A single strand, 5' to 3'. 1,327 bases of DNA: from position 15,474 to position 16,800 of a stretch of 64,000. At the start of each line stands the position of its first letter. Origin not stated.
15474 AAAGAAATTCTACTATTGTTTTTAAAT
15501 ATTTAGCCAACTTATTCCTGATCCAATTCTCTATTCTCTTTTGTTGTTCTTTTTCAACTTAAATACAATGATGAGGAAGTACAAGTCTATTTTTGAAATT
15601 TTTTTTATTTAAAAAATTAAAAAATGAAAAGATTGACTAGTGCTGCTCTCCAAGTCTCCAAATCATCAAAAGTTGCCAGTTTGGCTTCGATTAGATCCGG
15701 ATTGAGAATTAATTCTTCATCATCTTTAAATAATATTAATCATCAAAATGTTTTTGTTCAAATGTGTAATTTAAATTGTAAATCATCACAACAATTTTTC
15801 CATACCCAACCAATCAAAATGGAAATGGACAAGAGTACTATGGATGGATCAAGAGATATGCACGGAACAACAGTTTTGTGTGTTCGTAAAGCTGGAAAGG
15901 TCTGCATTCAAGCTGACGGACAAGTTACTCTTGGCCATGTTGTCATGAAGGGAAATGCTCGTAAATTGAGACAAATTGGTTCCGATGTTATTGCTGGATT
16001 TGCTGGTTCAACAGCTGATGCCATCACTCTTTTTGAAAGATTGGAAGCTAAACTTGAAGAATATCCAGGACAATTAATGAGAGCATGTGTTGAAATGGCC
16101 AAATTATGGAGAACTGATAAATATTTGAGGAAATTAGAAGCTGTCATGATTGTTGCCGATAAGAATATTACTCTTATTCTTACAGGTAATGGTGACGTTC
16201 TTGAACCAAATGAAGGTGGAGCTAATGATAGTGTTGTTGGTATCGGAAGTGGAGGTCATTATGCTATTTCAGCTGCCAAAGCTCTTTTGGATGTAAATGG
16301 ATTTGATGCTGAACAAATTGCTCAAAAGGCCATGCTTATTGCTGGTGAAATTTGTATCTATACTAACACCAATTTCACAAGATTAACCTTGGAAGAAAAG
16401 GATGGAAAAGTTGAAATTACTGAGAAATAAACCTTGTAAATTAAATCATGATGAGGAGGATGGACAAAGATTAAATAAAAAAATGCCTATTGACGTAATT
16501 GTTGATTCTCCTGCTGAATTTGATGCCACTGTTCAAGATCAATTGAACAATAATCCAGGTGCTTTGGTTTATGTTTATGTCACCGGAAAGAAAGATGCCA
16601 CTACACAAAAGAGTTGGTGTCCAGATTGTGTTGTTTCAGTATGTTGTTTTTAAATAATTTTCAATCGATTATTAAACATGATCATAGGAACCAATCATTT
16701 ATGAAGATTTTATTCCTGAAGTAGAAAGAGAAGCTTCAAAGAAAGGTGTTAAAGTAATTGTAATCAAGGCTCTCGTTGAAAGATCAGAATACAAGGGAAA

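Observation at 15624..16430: Mitochondrial-targeted HslV threonine protease encoded in the nuclear genome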

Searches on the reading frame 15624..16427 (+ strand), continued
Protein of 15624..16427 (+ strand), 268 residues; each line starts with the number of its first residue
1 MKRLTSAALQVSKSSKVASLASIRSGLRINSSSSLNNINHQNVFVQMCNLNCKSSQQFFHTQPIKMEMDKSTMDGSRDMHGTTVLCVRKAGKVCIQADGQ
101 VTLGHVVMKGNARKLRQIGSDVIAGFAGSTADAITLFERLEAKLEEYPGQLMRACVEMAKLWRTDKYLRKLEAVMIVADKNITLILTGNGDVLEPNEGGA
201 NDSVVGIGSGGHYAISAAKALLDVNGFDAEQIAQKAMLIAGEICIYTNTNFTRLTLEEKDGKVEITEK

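Call 9: find_encoding_contigs(protein=window:15624-16427:+, flank=10000, max_places=4)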
Protein window:15624-16427:+ (268 aa): no gene with exactly this product is on record in the collection.

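Call 25: find_encoding_contigs(protein=P0001, flank=10000, max_places=2)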
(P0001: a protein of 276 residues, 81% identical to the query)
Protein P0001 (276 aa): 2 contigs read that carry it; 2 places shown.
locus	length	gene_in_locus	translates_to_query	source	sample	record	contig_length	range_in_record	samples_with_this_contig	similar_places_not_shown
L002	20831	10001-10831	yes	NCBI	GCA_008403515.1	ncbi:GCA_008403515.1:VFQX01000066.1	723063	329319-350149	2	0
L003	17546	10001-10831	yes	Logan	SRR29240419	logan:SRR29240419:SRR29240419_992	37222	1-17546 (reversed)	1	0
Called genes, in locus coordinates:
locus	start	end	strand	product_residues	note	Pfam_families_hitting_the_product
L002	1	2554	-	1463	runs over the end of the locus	PF08385:DHC_N1, PF08393:DHC_N2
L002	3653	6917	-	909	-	PF00270:DEAD, PF04851:ResIII, PF22590:Cas3-like_C_2 (faint), PF00271:Helicase_C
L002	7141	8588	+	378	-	PF00557:Peptidase_M24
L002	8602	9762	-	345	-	-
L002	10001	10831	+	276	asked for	PF00227:Proteasome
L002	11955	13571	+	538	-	PF01293:PEPCK_ATP (weak)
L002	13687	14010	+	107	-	-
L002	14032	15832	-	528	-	-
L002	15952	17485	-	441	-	PF01161:PBP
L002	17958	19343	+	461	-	PF00092:VWA, PF13519:VWA_2, PF13768:VWA_3, PF25524:RSLD_CPSF6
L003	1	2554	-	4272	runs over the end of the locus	PF08385:DHC_N1, PF08393:DHC_N2, PF12774:AAA_6, PF07728:AAA_5, PF21264:DYNC2H1_AAA_dom, PF12775:AAA_7, PF22597:DYN_lid, PF12780:AAA_8, +8 more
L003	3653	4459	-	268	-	-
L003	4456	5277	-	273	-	PF00271:Helicase_C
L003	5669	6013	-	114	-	PF00270:DEAD (faint), PF04851:ResIII (faint)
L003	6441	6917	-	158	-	-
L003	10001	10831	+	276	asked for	PF00227:Proteasome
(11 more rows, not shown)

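Call 26: find_encoding_contigs(protein=P0002, flank=2000, max_places=3)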
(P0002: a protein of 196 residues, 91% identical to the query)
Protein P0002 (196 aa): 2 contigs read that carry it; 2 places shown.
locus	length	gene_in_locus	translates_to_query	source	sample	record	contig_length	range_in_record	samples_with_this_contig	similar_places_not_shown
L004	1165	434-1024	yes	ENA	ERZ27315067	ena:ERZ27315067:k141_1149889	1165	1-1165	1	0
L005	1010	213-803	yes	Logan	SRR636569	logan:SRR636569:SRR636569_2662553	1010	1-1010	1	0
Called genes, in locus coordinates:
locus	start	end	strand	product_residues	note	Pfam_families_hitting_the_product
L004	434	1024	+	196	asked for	PF00227:Proteasome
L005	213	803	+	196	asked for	PF00227:Proteasome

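Call 47: list_cluster_members(proteins=[window:15624-16427:+, window:15762-16427:+, window:15819-16427:+, window:15825-16427:+, window:15840-16427:+, window:15858-16427:+, P0121])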
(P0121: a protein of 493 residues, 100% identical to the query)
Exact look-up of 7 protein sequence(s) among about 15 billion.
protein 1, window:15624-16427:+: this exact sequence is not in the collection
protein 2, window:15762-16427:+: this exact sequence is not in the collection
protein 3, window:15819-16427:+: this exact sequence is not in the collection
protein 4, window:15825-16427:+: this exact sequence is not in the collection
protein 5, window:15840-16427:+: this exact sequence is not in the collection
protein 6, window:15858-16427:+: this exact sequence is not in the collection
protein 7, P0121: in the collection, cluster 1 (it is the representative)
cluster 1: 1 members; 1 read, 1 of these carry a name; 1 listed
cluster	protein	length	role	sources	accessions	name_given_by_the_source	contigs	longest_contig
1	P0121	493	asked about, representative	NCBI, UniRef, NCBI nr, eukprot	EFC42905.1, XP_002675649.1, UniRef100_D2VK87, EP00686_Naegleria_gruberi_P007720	hypothetical protein NAEGRDRAFT_69307 [Naegleria gruberi] | FAD-binding PCMH-type domain-containing protein n=1 Tax=Naegleria gruberi TaxID=5762 ... | uncharacterized protein NAEGRDRAFT_69307 [Naegleria gruberi]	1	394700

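Call 58: predict_structure(alignment_id=A2)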
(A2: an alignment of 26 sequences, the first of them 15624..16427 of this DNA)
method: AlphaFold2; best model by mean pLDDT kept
length: 268 residues; sequences in the alignment: 26
mean_pLDDT: 75.8   pTM: 0.67
mean pLDDT of the five models: 75.8, 75.7, 75.5, 74.9, 73.4
residues with pLDDT >= 90: 129; 70-90: 42; 50-70: 28; < 50: 69
segments of 3 or more residues with pLDDT < 50: 1-3, 9-15, 18-22, 24-53, 57-78
pLDDT, mean of each block of 10 residues (from residue 1): 47 47 46 42 41 43 41 47 92 90 54 83 91 88 96 96 86 91 92 81 92 96 96 97 88 94 91
secondary structure, 60 per line:
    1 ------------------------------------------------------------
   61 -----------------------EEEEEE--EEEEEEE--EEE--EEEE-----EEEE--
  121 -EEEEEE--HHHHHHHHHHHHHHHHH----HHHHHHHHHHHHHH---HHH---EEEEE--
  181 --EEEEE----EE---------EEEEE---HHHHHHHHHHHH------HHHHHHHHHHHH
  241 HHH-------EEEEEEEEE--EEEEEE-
elements in order: E84-89 E92-98 E101-103 E106-109 E115-118 E122-127 H130-146 H151-164 E174-178 E183-187 E203-207 H211-222 H229-243 E251-259 E262-267

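Call 62: fold_search(model_id=the predicted structure, library=pdb)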
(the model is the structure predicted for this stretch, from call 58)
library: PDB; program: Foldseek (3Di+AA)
matches with E <= 10: 1664; with E <= 0.001: 1289
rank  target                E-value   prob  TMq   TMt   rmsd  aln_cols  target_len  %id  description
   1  4hnz_A                1.5e-19  1.00  0.61  0.92   1.6       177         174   52  Crystal structure of eukaryotic HslV from Trypanosoma brucei (released 2013-07-10)
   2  1m4y_A                2.7e-19  1.00  0.60  0.92   1.5       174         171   54  Crystal structure of HslV from Thermotoga maritima (released 2003-05-06)
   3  4ho7_A                2.9e-19  1.00  0.61  0.92   1.6       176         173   52  Crystal structure of eukaryotic HslV from Trypanosoma brucei (released 2013-07-10)
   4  9a4t_A                7.4e-19  1.00  0.62  0.91   1.5       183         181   50  Integrative model of CLPQ-CLPY by crosslinking MS and deep learning (released 2024-09-18)
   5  3ty6_C                2.2e-18  1.00  0.62  0.93   1.5       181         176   51  ATP-dependent Protease HslV from Bacillus anthracis str. Ames (released 2011-10-05)
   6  3ty6_A                6.6e-18  1.00  0.62  0.92   1.5       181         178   51  ATP-dependent Protease HslV from Bacillus anthracis str. Ames (released 2011-10-05)
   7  1e94_A                1.0e-17  1.00  0.61  0.93   1.6       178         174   54  HslV-HslU from E.coli (released 2000-11-17)
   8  1ned_B                1.2e-17  1.00  0.61  0.89   1.6       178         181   54  CRYSTAL STRUCTURE OF HSLV (CLPQ) AT 3.8 ANGSTROMS RESOLUTION (released 1998-04-08)
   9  1ned_A                3.5e-17  1.00  0.61  0.90   1.6       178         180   54  CRYSTAL STRUCTURE OF HSLV (CLPQ) AT 3.8 ANGSTROMS RESOLUTION (released 1998-04-08)
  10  4g4e_A                3.5e-17  1.00  0.60  0.93   1.6       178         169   52  Crystal structure of the L88A mutant of HslV from Escherichia coli (released 2013-06-12)
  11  6kui_A                3.9e-17  1.00  0.60  0.92   1.6       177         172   47  Active conformation of HslV from Staphylococcus aureus. (released 2020-07-15)
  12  1yyf_C                4.4e-17  1.00  0.62  0.90   1.7       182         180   50  Correction of X-ray Intensities from an HslV-HslU co-crystal containing lattice translocation defects (released 2005-07-12)
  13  6kr1_D                7.0e-17  1.00  0.61  0.90   1.7       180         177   48  ATP dependent protease HslV from Staphylococcus aureus (released 2020-07-15)
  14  6kr1_E                8.4e-17  1.00  0.59  0.94   1.4       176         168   46  ATP dependent protease HslV from Staphylococcus aureus (released 2020-07-15)
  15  6kr1_A                1.0e-16  1.00  0.61  0.91   1.7       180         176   48  ATP dependent protease HslV from Staphylococcus aureus (released 2020-07-15)
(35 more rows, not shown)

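Call 64: list_cluster_members(proteins=[P0001, P0002, P0241])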
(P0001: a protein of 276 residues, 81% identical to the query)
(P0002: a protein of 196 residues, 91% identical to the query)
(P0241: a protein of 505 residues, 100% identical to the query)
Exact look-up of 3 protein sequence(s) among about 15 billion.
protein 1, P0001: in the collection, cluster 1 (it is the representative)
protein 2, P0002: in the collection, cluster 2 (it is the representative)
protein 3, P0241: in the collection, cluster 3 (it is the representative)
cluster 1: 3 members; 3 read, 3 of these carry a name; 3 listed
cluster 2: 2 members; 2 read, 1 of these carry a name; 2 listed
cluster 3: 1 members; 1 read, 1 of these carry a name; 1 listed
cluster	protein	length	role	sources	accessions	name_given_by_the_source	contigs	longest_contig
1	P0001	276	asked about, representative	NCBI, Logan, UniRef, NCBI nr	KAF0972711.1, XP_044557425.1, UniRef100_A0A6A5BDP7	hypothetical protein FDP41_008960 [Naegleria fowleri] | ATP-dependent protease subunit HslV n=1 Tax=Naegleria fowleri TaxID=5763 ... | uncharacterized protein FDP41_008960 [Naegleria fowleri]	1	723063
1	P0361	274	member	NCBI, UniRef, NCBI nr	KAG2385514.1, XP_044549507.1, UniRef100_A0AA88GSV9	hypothetical protein C9374_003329 [Naegleria lovaniensis] | ATP-dependent protease subunit HslV n=1 Tax=Naegleria lovaniensis TaxID=51637 ... | uncharacterized protein C9374_003329 [Naegleria lovaniensis]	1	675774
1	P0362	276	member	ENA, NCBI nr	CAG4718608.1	unnamed protein product [Naegleria fowleri]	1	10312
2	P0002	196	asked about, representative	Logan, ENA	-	-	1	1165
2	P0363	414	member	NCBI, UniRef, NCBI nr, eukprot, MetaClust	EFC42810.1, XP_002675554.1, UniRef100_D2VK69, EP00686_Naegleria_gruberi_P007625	predicted protein [Naegleria gruberi] | Predicted protein n=1 Tax=Naegleria gruberi TaxID=5762 RepID=D2VK69_NAEGR | uncharacterized protein NAEGRDRAFT_69289 [Naegleria gruberi]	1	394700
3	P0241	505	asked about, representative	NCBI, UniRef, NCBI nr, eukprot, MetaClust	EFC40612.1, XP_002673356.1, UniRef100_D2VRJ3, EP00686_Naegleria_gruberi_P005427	ATP-dependent protease [Naegleria gruberi] | ATP-dependent protease n=1 Tax=Naegleria gruberi TaxID=5762 RepID=D2VRJ3_NAEGR | XP_002673356.1 ATP-dependent protease [Naegleria gruberi strain NEG-M]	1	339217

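Call 69: find_encoding_contigs(protein=P0363, flank=3000, max_places=4)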
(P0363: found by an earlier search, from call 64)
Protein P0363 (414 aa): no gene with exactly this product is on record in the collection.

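Call 70: search_protein_families(library=pfam, proteins=[P0363], max_evalue=0.001)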
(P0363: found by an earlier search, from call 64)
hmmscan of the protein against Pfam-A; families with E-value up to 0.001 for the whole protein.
P0363 (414 aa): 2 families
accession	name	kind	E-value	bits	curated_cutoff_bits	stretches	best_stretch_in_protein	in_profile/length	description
PF00227.31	Proteasome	-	2.5e-19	70.1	22.4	1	80-252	3-185/189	Proteasome subunit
PF06110.17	TXD17-like_Trx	-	1.7e-16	60.4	23.1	1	282-387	7-101/119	Thioredoxin domain-containing protein 17-like, thioredoxin domain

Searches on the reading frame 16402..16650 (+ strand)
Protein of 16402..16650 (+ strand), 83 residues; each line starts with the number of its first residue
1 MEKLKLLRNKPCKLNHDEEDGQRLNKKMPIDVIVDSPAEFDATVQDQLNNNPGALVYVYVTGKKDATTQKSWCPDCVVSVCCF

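Call 13: search_protein_families(library=pfam, proteins=[window:16402-16650:+], max_evalue=0.001)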
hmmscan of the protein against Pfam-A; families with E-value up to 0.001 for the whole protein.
window:16402-16650:+ (83 aa): 1 family
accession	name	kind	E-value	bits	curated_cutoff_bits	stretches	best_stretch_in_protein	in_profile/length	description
PF06110.17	TXD17-like_Trx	-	1.7e-07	31.3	23.1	1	39-78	7-43/119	Thioredoxin domain-containing protein 17-like, thioredoxin domain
